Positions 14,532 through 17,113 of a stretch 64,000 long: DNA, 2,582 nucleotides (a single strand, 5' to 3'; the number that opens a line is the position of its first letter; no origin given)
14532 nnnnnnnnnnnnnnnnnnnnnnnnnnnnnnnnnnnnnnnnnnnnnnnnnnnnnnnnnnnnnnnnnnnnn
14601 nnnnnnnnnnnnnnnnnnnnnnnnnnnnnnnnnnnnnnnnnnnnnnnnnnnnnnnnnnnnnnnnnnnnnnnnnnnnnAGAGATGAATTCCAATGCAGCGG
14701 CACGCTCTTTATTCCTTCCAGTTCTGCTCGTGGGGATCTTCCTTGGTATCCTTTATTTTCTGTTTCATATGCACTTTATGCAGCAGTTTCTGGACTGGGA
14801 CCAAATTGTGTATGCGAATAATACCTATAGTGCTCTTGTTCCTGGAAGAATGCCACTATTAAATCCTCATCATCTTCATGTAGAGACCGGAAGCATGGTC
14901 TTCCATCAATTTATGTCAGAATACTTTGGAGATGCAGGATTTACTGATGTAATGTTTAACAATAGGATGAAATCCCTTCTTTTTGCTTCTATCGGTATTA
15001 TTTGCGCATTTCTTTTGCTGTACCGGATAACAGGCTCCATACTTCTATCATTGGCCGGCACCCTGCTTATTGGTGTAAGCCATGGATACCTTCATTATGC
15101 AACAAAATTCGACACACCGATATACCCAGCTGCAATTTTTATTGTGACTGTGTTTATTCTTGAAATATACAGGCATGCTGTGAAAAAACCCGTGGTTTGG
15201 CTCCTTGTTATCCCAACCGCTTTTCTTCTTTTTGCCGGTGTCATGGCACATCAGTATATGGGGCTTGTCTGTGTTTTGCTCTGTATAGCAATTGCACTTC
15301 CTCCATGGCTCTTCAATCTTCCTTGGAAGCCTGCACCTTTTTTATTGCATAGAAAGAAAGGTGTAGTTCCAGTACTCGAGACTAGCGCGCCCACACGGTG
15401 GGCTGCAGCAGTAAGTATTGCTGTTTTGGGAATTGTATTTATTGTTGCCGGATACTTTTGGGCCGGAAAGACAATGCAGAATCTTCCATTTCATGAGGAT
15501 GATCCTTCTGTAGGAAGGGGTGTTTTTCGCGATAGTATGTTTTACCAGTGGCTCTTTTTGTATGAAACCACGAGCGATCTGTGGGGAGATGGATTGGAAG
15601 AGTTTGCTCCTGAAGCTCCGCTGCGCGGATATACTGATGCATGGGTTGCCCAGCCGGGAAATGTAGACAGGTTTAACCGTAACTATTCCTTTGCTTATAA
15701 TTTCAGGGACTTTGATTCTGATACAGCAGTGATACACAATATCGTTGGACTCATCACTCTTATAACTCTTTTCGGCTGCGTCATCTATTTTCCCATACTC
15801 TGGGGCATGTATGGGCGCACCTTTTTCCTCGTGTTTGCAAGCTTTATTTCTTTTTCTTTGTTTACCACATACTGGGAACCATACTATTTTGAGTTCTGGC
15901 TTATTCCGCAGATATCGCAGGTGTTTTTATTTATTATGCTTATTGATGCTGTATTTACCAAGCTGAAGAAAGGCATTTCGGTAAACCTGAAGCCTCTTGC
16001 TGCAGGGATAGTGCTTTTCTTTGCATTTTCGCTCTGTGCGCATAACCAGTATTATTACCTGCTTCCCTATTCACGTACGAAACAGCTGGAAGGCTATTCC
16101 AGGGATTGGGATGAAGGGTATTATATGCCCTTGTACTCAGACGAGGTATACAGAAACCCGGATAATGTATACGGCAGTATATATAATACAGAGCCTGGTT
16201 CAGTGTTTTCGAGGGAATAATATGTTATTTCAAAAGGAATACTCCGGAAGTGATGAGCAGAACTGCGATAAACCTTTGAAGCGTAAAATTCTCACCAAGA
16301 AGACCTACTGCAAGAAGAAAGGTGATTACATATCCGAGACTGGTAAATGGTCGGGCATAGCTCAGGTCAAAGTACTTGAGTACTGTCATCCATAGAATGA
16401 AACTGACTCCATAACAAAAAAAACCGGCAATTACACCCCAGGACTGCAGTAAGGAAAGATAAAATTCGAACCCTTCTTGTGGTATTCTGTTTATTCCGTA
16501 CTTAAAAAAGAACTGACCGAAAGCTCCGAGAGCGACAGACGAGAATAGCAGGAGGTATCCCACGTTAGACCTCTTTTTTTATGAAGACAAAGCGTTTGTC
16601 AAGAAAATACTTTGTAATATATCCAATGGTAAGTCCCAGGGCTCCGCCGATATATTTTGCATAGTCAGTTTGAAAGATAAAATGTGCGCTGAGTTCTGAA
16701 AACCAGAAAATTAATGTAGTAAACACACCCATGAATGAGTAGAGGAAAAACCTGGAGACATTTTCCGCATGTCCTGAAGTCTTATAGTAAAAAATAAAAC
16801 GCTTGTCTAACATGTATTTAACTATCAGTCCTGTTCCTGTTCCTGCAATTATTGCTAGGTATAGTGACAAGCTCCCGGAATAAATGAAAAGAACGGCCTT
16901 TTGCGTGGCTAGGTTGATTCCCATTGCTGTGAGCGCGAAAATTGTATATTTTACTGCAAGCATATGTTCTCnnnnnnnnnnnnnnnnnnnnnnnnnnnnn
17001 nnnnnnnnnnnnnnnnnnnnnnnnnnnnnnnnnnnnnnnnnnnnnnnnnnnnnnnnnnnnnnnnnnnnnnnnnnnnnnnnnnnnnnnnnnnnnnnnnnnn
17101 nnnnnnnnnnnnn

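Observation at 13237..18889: Convergent two-operon island that looks like a lipid-linked pentose (DPR/DPA-type) glycosylation system in a non-actinobacterial genome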

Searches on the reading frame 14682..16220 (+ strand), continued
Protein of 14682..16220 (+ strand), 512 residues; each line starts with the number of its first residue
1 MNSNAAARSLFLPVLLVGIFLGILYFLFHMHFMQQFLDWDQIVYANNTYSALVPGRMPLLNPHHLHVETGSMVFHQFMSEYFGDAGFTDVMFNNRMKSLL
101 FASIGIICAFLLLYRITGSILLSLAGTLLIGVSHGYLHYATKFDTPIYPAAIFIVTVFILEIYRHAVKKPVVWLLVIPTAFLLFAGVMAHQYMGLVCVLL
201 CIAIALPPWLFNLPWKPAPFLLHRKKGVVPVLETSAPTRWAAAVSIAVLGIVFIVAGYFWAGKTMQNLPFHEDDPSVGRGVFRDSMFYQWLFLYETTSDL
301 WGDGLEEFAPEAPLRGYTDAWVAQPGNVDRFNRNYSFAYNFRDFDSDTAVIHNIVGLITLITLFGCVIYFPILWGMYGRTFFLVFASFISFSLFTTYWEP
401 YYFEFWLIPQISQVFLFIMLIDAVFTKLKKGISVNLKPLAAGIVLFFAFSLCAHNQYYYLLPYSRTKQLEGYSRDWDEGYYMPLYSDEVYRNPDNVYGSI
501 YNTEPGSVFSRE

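Call 46: search_protein_representatives(alignment_id=A1)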
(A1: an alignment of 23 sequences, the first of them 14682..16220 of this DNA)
Query: 23 sequences, 505 profile positions. Proteins with E-value up to 0.001 (for the whole library): 272; up to 1e-10: 77; up to 1e-30: 53. The best 150 are listed.
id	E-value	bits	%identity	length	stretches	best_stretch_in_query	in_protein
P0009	3.4e-204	695.6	-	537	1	5-503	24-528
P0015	2.1e-203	693.0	-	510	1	6-503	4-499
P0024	1.4e-198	677.1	-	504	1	9-499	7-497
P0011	2.5e-195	666.4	-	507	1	4-500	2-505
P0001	1.6e-191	653.8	-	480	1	33-503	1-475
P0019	4.8e-188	642.3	-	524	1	5-496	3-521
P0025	8.5e-187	638.2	-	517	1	9-503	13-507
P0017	1.6e-176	604.4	-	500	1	9-503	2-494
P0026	4.8e-176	602.7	-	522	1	8-499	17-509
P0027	1.6e-175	601.1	-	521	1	10-498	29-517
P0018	1.5e-174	597.9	-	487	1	8-499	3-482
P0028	2.8e-169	580.4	-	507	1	11-499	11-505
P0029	6.2e-168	576.0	-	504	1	9-500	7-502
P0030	1.2e-167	575.0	-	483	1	17-497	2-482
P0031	5.2e-166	569.6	-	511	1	11-503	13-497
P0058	3.8e-53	197.3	-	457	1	7-487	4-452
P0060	1.9e-46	175.2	-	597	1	13-490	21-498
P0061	3.8e-46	174.2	-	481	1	5-462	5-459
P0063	9.0e-42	159.8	-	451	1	14-487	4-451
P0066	4.7e-35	137.6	-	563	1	10-494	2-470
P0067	7.1e-34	133.7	-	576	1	10-495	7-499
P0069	4.9e-30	121.1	-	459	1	8-489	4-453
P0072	1.6e-25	106.2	-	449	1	10-478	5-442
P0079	2.1e-15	72.8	-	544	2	55-211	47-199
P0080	3.4e-15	72.1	-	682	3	17-206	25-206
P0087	2.9e-12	62.4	-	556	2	15-214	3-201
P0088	3.8e-12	62.1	-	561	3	7-193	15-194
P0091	2.5e-11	59.4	-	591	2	41-198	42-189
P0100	1.1e-09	54.0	-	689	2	17-207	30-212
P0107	5.1e-09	51.7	-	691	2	33-212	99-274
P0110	1.2e-08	50.6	-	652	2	23-218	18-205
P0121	6.1e-08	48.2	-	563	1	17-415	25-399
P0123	9.0e-08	47.6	-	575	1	14-473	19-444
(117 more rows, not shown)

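Call 56: search_protein_families(library=pfam, proteins=[P0079, P0080, P0087, P0088, P0091, P0100, P0107, P0110, P0121, P0123], max_evalue=0.01)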
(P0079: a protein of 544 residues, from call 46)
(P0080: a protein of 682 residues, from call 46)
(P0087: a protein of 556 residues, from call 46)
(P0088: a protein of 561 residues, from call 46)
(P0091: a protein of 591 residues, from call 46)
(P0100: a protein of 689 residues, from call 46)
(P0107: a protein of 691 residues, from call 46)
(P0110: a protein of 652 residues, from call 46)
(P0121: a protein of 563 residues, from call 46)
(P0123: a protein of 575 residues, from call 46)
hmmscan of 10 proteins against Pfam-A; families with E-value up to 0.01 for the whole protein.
P0079 (544 aa): 2 families
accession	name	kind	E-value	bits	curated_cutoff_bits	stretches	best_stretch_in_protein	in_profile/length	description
PF13231.12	PMT_2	-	6.9e-09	36.6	26.1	1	78-217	18-156/160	Dolichyl-phosphate-mannose-protein mannosyltransferase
PF11028.14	TMEM260-like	-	3.2e-07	30.7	24.2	1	59-192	22-172/179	Protein O-mannosyl-transferase TMEM260-like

P0080 (682 aa): 2 families
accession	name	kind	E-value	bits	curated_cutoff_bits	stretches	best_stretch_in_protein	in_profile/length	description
PF11028.14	TMEM260-like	-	6.9e-05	23.1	24.2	1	74-205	21-172/179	Protein O-mannosyl-transferase TMEM260-like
PF13231.12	PMT_2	-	0.00016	22.4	26.1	1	74-229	4-155/160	Dolichyl-phosphate-mannose-protein mannosyltransferase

P0087 (556 aa): 0 families

P0088 (561 aa): 0 families

P0091 (591 aa): 3 families
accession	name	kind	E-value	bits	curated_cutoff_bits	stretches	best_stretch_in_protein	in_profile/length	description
PF13231.12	PMT_2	-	2.6e-06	28.2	26.1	1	70-216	9-152/160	Dolichyl-phosphate-mannose-protein mannosyltransferase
PF03901.23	Glyco_transf_22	-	0.00012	21.9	23.8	1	298-403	270-372/414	Alg9-like mannosyltransferase family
PF11028.14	TMEM260-like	-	0.002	18.4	24.2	1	113-195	86-171/179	Protein O-mannosyl-transferase TMEM260-like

P0100 (689 aa): 2 families
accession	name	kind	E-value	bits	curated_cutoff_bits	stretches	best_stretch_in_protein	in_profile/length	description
PF13231.12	PMT_2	-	3.8e-07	30.9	26.1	1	100-229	23-146/160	Dolichyl-phosphate-mannose-protein mannosyltransferase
PF11028.14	TMEM260-like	-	0.0034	17.6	24.2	1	82-209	28-171/179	Protein O-mannosyl-transferase TMEM260-like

P0107 (691 aa): 0 families

P0110 (652 aa): 2 families
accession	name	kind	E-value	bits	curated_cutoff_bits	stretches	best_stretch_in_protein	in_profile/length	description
PF13231.12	PMT_2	-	0.00049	20.8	26.1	1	81-192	22-132/160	Dolichyl-phosphate-mannose-protein mannosyltransferase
PF11028.14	TMEM260-like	-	0.0034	17.6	24.2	0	76-187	37-168/179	Protein O-mannosyl-transferase TMEM260-like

P0121 (563 aa): 1 family
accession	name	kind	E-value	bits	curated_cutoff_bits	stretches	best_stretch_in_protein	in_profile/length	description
PF13231.12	PMT_2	-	0.00028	21.6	26.1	1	69-209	5-136/160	Dolichyl-phosphate-mannose-protein mannosyltransferase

P0123 (575 aa): 0 families

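Call 57: search_protein_families(library=pfam, proteins=[P0058, P0060, P0061, P0063, P0066, P0067, P0069, P0072], max_evalue=0.01)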
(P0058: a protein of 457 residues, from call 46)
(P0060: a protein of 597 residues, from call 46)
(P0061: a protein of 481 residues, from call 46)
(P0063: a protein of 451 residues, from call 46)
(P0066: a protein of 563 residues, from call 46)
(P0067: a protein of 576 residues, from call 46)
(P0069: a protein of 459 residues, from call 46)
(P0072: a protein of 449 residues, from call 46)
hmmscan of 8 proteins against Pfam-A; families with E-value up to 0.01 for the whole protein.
P0058 (457 aa): 0 families

P0060 (597 aa): 0 families

P0061 (481 aa): 1 family
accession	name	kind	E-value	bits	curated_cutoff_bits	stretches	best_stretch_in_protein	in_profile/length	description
PF13567.11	DUF4131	-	0.0013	18.9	31.6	1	95-144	8-59/165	Domain of unknown function (DUF4131)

P0063 (451 aa): 0 families

P0066 (563 aa): 0 families

P0067 (576 aa): 1 family
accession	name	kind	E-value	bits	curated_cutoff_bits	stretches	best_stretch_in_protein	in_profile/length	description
PF11028.14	TMEM260-like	-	0.0018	18.5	24.2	1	58-217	23-176/179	Protein O-mannosyl-transferase TMEM260-like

P0069 (459 aa): 1 family
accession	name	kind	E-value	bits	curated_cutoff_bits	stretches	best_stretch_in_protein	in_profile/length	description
PF13567.11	DUF4131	-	0.0025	18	31.6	1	89-135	8-56/165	Domain of unknown function (DUF4131)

P0072 (449 aa): 0 families

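Call 71: search_protein_families(library=pfam, proteins=[L019:6802-8853:+, L019:5866-6774:+, L019:4880-5797:+, L019:11618-13087:+, L016:9486-10883:+, L016:3804-6050:-, L006:4301-5518:-, L036:8071-9981:+, L028:5995-7881:+, L042:4579-6141:+], max_evalue=0.001)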
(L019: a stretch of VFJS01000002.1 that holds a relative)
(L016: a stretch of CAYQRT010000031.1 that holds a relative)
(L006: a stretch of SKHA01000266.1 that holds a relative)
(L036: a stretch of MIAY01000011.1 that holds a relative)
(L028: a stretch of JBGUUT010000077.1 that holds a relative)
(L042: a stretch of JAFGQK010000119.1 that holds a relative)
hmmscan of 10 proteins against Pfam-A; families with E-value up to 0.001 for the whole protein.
L019:6802-8853:+ (683 aa): 4 families
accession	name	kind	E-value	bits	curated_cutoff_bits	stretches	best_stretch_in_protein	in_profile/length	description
PF00884.28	Sulfatase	-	4.7e-45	154.6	25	1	292-585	2-299/301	Sulfatase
PF16347.10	SGSH_C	-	1.2e-09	38.9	29.3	1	539-654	5-134/154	N-sulphoglucosamine sulphohydrolase, C-terminal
PF01663.27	Phosphodiest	-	1.5e-05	25.2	23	1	500-540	191-232/342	Type I phosphodiesterase / nucleotide pyrophosphatase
PF02995.22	DUF229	-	0.00061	19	25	1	492-539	305-352/496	Protein of unknown function (DUF229)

L019:5866-6774:+ (302 aa): 5 families
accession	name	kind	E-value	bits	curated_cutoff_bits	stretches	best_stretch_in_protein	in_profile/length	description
PF13489.12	Methyltransf_23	-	1e-19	71.3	27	1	96-244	13-163/164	Methyltransferase domain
PF08241.18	Methyltransf_11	-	2.6e-12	47.6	21.2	1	109-198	1-95/95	Methyltransferase domain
PF13649.12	Methyltransf_25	-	4.6e-08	34.1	27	1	109-194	2-97/97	Methyltransferase domain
PF08242.18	Methyltransf_12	-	2.3e-07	31.9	30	1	109-196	1-98/98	Methyltransferase domain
PF13847.12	Methyltransf_31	-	4e-06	27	27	1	108-239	7-145/145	Methyltransferase domain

L019:4880-5797:+ (305 aa): 3 families
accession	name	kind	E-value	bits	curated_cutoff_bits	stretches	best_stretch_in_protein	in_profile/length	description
PF00106.31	adh_short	-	2.2e-44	151.7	26.6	1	9-198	1-181/195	short chain dehydrogenase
PF13561.12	adh_short_C2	-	4.3e-32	112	27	1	15-204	1-181/236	Enoyl-(Acyl carrier protein) reductase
PF08659.16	KR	-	4.2e-19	69.6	22.6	1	12-176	4-159/180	KR domain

L019:11618-13087:+ (489 aa): 2 families
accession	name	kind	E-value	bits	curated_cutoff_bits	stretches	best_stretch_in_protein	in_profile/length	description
PF00883.26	Peptidase_M17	-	8e-119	397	25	1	174-480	2-309/310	Cytosol aminopeptidase family, catalytic domain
PF02789.23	Peptidase_M17_N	-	1.5e-15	57.7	23.4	1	48-138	34-129/129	Cytosol aminopeptidase family, N-terminal domain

L016:9486-10883:+ (465 aa): 3 families
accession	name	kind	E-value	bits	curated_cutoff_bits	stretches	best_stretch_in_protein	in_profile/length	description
PF00291.31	PALP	-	6e-26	91.9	35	1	113-409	16-292/295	Pyridoxal-phosphate dependent enzyme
PF24857.1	THR4_C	-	2.3e-14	53.7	27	1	385-452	1-76/85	Threonine synthase, C-terminal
PF14821.11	Thr_synth_N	-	2.6e-14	53.6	25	1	31-107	3-79/79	Threonine synthase N terminus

L016:3804-6050:- (748 aa): 7 families
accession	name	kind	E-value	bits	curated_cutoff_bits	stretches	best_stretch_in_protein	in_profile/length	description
PF00015.26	MCPsignal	-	1.8e-32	113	34.6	1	503-642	4-171/172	Methyl-accepting chemotaxis protein (MCP) signalling domain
PF13426.13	PAS_9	-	5.9e-31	107.2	27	3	250-351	3-102/103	PAS domain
PF00989.32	PAS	-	3.1e-28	98.5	22.6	3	243-342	6-105/113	PAS fold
PF08448.16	PAS_4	-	7.7e-28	97.4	23.1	3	245-351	2-106/110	PAS fold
PF13188.13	PAS_8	-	1.8e-12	47.1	21.8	0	14-53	5-41/65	PAS domain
PF08447.18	PAS_3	-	8.2e-12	45.7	25.6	1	34-113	3-83/89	PAS fold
PF00672.30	HAMP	-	0.00079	20.1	25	0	355-398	12-52/53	HAMP domain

L006:4301-5518:- (405 aa): 1 family
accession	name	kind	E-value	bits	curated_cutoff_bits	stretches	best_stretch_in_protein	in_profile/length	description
PF00990.26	GGDEF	-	2.1e-42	145.1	23.8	1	236-388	1-160/161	Diguanylate cyclase, GGDEF domain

L036:8071-9981:+ (637 aa): 1 family
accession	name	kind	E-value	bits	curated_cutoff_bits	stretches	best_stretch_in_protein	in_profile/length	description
PF03703.20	bPH_2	-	6e-05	23.6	22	1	561-607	13-59/78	Bacterial PH domain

L028:5995-7881:+ (629 aa): 1 family
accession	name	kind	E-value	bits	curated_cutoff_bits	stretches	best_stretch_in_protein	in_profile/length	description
PF03703.20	bPH_2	-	2.7e-05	24.7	22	1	548-604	8-63/78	Bacterial PH domain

L042:4579-6141:+ (521 aa): 1 family
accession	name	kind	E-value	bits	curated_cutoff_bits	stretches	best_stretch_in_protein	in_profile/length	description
PF03703.20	bPH_2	-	1.3e-09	38.6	22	1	447-511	11-76/78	Bacterial PH domain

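Call 87: search_protein_families(library=ncbifam, proteins=[L018:13296-13931:+], max_evalue=0.001)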
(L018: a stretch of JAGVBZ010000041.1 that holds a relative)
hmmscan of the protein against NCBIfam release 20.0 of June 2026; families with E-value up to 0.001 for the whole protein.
L018:13296-13931:+ (211 aa): 6 families
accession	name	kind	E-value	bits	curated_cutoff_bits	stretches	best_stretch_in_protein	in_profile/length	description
TIGR01490.1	HAD-SF-IB-hyp1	subfamily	3.3e-33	115.6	98.3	1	8-200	2-198/202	HAD-IB family hydrolase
TIGR01488.1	HAD-SF-IB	subfamily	8.6e-21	74.7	45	1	8-192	2-177/177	HAD-IB family phosphatase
NF052360.1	HolPasePseu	equivalog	1.1e-19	71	280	1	57-199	54-198/218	histidinol-phosphatase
NF052359.1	HolPaseNeis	equivalog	6e-12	45.7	400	1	9-205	5-207/221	histidinol-phosphatase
TIGR01545.1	YfhB_g-proteo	equivalog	1.2e-08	35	259.25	1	9-197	9-199/210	phosphatidylglycerophosphatase C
TIGR00338.1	serB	equivalog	1.1e-05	25.1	144.15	1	101-193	96-188/219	phosphoserine phosphatase SerB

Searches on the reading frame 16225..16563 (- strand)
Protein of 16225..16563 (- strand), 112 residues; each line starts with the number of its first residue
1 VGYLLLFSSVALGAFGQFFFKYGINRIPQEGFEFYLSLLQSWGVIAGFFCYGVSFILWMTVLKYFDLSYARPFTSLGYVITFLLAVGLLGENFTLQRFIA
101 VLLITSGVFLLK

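Call 3: search_protein_families(library=pfam, proteins=[window:16225-16563:-], max_evalue=0.01)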
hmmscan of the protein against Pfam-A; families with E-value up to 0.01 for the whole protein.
window:16225-16563:- (112 aa): 3 families
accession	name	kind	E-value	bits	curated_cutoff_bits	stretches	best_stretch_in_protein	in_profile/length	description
PF00892.27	EamA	-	1e-09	39.2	28.2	1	2-111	35-133/135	EamA-like transporter family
PF00893.25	Multi_Drug_Res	-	6.9e-05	23.7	23.7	1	41-104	29-93/93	Small Multidrug Resistance protein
PF09930.14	DUF2162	-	0.0022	17.9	34.4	1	38-95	25-82/223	Predicted transporter (DUF2162)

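Call 4: search_protein_families(library=ncbifam, proteins=[window:16225-16563:-], max_evalue=0.01)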
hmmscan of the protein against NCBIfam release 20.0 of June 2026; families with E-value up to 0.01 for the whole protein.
window:16225-16563:- (112 aa): 10 families
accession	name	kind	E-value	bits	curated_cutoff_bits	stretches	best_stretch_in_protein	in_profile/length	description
NF002816.2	PRK02971.1-2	equivalog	4.5e-15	56.2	99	1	8-111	5-116/120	4-amino-4-deoxy-L-arabinose-phosphoundecaprenol flippase subunit ArnF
NF011625.2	PRK15051.1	equivalog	1e-07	32.1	92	1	48-111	44-107/111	4-amino-4-deoxy-L-arabinose-phosphoundecaprenol flippase subunit ArnE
NF042984.1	SMR_efflux_EmrE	exception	1.5e-05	25.3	226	1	37-111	26-101/110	multidrug efflux SMR transporter EmrE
TIGR03340.1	phn_DUF6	hypoth_equivalog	2.6e-05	24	288.15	1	47-110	217-280/281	phosphonate utilization associated putative membrane protein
NF051482.1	EbrB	exception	0.00013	22.6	160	1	37-111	29-101/105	SMR family multidrug efflux transporter EbrB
NF007087.1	PRK09541.1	subfamily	0.00041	20.8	162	1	39-111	28-101/110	EmrE family multidrug efflux SMR transporter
NF000277.1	qac_SMR_G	exception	0.0006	20.1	200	1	1-111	1-100/107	quaternary ammonium compound efflux SMR transporter QacG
TIGR00950.1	2A78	equivalog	0.0014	18.1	230.2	1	43-108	198-263/264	carboxylate/amino acid/amine transporter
NF012170.0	qac_SMR_J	exception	0.0029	17.9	210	1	40-111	28-100/107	quaternary ammonium compound efflux SMR transporter QacJ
NF000384.1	QacCGHJ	equivalog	0.0068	16.7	160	1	40-111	28-100/107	QacCGHJ group quaternary ammonium compound efflux SMR transporter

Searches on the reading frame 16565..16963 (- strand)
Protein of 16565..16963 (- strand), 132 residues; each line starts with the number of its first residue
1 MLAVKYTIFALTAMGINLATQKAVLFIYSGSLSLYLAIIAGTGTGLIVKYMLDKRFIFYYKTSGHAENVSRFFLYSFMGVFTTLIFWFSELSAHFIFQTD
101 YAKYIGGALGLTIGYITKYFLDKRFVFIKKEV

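Call 3: search_protein_families(library=pfam, proteins=[window:16565-16963:-], max_evalue=0.01)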
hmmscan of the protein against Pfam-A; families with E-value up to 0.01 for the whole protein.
window:16565-16963:- (132 aa): 1 family
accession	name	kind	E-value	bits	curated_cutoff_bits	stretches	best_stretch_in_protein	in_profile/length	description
PF04138.20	GtrA_DPMS_TM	-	9.4e-08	32.7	26.1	1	6-127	2-117/117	GtrA/DPMS, transmembrane domain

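Call 4: search_protein_families(library=ncbifam, proteins=[window:16565-16963:-], max_evalue=0.01)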
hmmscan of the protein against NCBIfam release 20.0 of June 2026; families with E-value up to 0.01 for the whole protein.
window:16565-16963:- (132 aa): 1 family
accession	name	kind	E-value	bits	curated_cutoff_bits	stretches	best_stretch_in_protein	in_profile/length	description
NF037976.1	gtrA_1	subfamily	3e-47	159.9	50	1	2-127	1-126/126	GtrA family protein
